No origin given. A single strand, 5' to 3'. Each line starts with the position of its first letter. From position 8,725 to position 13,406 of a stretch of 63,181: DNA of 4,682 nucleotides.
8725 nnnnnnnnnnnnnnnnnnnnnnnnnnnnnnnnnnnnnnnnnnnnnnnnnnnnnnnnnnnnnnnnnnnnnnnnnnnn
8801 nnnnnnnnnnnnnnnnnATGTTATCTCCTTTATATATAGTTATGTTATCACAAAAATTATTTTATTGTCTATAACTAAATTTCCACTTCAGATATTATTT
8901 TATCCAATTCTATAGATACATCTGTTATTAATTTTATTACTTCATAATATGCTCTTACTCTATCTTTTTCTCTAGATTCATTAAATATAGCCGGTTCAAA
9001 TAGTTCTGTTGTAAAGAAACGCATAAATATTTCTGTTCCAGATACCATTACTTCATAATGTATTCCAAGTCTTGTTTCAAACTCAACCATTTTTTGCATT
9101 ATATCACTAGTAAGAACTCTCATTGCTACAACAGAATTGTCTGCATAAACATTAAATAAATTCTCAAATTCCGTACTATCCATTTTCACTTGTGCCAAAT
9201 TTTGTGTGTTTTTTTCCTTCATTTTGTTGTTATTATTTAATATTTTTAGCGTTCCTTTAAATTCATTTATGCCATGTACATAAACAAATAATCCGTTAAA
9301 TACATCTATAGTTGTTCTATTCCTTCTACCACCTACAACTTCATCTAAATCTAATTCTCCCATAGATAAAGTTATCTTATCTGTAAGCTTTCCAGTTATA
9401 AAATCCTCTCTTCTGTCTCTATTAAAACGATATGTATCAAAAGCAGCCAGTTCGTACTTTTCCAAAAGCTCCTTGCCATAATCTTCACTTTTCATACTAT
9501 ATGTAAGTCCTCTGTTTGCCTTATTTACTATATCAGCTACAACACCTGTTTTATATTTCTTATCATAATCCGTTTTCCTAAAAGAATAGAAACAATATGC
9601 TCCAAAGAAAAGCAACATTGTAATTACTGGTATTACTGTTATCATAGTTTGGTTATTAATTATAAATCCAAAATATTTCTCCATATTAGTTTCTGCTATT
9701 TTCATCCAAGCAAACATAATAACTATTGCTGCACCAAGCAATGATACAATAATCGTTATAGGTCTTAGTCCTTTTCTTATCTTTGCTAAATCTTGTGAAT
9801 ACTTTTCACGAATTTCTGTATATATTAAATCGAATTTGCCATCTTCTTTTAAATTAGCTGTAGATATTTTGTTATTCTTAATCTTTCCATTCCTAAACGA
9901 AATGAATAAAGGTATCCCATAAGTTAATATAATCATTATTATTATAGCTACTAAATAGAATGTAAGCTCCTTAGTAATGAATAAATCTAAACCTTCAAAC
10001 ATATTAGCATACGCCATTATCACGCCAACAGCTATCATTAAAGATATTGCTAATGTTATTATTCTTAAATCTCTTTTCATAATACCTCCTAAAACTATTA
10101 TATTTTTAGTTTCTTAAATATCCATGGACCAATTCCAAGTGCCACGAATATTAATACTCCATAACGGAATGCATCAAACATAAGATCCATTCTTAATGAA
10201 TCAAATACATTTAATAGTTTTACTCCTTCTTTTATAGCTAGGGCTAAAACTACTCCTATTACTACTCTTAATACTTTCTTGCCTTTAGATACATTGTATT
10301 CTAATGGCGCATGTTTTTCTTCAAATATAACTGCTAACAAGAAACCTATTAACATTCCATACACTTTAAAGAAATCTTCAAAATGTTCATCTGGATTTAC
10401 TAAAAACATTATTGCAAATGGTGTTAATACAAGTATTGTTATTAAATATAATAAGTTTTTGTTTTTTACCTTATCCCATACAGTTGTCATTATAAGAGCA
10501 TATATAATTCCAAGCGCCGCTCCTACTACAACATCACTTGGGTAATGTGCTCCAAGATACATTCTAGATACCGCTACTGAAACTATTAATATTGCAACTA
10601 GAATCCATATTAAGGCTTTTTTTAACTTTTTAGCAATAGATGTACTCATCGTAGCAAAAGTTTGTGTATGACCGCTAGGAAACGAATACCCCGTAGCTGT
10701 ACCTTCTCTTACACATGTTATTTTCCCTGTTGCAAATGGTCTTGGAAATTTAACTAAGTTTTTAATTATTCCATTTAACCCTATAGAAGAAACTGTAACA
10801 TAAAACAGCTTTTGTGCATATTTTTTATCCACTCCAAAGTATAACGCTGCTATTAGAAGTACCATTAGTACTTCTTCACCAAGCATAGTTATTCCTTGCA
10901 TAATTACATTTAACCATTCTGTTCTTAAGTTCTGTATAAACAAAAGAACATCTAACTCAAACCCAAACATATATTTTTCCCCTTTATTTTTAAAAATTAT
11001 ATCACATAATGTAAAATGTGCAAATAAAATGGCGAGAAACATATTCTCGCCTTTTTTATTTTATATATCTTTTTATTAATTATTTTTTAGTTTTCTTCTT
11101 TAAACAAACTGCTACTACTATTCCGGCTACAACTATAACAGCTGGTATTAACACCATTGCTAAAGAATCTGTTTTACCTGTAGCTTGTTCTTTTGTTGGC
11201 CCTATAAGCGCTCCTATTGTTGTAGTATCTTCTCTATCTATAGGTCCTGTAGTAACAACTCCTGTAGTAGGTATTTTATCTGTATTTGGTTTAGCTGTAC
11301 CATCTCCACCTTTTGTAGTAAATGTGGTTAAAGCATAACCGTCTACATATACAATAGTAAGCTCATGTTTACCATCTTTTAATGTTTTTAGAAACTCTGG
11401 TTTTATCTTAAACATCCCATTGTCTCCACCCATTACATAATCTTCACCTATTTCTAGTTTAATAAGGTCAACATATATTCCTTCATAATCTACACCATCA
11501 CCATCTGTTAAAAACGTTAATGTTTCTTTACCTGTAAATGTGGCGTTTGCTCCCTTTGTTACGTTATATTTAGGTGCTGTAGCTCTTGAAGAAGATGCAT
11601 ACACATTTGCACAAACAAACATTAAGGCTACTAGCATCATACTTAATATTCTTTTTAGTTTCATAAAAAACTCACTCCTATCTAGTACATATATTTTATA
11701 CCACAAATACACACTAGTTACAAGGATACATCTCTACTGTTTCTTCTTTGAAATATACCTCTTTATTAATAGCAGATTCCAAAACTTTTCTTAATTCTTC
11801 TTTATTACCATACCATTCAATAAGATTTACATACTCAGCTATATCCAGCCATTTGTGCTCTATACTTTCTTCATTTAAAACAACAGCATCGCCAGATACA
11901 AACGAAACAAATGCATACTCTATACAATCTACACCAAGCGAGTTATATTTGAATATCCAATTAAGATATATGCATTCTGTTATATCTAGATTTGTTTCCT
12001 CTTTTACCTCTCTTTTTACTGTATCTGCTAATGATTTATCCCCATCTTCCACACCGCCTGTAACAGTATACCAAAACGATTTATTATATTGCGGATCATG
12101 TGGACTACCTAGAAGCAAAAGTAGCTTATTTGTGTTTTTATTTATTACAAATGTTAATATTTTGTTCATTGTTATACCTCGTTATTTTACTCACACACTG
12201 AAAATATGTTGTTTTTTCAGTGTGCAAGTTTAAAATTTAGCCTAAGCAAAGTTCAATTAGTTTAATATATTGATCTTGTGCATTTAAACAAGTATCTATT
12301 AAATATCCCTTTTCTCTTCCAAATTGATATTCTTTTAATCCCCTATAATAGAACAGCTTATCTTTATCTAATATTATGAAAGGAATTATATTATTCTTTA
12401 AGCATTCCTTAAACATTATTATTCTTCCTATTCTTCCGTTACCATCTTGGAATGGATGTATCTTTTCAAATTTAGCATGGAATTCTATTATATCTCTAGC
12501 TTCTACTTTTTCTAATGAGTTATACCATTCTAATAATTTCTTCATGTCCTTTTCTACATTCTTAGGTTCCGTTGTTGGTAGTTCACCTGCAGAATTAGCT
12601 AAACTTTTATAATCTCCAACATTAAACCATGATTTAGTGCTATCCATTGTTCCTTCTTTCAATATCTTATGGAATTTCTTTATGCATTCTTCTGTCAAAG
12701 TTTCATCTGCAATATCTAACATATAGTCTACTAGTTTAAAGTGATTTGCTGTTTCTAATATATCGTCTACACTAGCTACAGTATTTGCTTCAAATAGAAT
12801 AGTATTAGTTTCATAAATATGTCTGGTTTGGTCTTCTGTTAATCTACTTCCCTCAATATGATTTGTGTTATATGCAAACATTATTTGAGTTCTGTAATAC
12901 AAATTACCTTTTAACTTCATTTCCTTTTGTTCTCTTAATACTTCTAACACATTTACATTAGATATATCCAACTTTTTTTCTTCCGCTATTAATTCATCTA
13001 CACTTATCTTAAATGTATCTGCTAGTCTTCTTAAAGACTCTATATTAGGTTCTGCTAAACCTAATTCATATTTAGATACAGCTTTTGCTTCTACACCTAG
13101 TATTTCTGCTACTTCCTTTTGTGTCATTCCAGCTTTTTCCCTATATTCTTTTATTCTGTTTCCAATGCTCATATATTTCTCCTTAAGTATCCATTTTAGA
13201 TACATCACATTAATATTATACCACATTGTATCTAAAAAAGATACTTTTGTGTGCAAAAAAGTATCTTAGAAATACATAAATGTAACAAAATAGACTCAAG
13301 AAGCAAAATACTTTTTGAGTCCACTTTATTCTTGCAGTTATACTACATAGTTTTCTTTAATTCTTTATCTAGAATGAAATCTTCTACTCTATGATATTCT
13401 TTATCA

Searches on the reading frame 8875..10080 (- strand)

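Call 103: search_protein_families(library=pfam, proteins=[window:8875-10080:-], max_evalue=0.0001)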
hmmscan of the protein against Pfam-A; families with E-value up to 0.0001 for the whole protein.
window:8875-10080:- (401 aa): 1 family
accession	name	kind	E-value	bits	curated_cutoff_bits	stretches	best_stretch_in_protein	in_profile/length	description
PF11335.13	DUF3137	-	1.2e-23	83.9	26.1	1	260-393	2-138/139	Protein of unknown function (DUF3137)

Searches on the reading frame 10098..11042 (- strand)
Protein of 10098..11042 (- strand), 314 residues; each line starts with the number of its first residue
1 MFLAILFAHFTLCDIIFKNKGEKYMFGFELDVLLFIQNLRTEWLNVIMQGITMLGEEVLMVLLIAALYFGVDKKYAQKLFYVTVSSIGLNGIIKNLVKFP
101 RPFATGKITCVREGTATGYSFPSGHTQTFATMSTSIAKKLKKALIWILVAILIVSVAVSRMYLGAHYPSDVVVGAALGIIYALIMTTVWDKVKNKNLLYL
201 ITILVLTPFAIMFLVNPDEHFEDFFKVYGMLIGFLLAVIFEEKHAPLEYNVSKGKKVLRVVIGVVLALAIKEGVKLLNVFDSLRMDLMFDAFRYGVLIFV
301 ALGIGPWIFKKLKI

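Call 103: search_protein_families(library=pfam, proteins=[window:10098-11042:-], max_evalue=0.0001)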
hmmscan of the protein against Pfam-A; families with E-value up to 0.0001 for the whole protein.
window:10098-11042:- (314 aa): 2 families
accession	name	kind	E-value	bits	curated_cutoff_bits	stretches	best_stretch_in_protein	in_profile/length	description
PF01569.27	PAP2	-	1.1e-21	77.4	27.2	1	78-191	4-127/130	PAP2 superfamily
PF14378.12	PAP2_3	-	1.2e-08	35.5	27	1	111-182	117-188/190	PAP2 superfamily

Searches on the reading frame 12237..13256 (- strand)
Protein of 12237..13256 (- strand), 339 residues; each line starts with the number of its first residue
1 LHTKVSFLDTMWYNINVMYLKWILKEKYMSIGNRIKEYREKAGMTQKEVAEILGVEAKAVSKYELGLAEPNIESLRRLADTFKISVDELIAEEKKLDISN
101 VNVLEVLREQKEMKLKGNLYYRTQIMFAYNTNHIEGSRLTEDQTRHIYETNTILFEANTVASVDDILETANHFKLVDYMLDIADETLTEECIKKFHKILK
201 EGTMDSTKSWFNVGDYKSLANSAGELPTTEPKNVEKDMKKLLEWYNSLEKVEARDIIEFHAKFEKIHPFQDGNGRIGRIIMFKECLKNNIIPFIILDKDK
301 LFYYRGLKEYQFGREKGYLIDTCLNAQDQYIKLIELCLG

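Call 103: search_protein_families(library=pfam, proteins=[window:12237-13256:-], max_evalue=0.0001)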
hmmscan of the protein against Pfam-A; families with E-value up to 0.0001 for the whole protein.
window:12237-13256:- (339 aa): 6 families
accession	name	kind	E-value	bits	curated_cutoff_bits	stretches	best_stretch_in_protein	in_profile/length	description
PF02661.23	Fic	-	4.9e-17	63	24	1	187-282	2-90/93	Fic/DOC family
PF01381.28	HTH_3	-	2.3e-15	56.8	23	1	35-89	1-55/55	Helix-turn-helix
PF12844.13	HTH_19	-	2.3e-11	43.9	30.2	1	32-92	1-61/64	Helix-turn-helix domain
PF13560.12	HTH_31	-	4.2e-10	40.2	27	1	31-89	2-61/64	Helix-turn-helix domain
PF15731.11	MqsA_antitoxin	-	5e-05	23.9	30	0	31-75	70-114/131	Antitoxin component of bacterial toxin-antitoxin system, MqsA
PF13443.12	HTH_26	-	6.6e-05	23.5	22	0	34-90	1-58/63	Cro/C1-type HTH DNA-binding domain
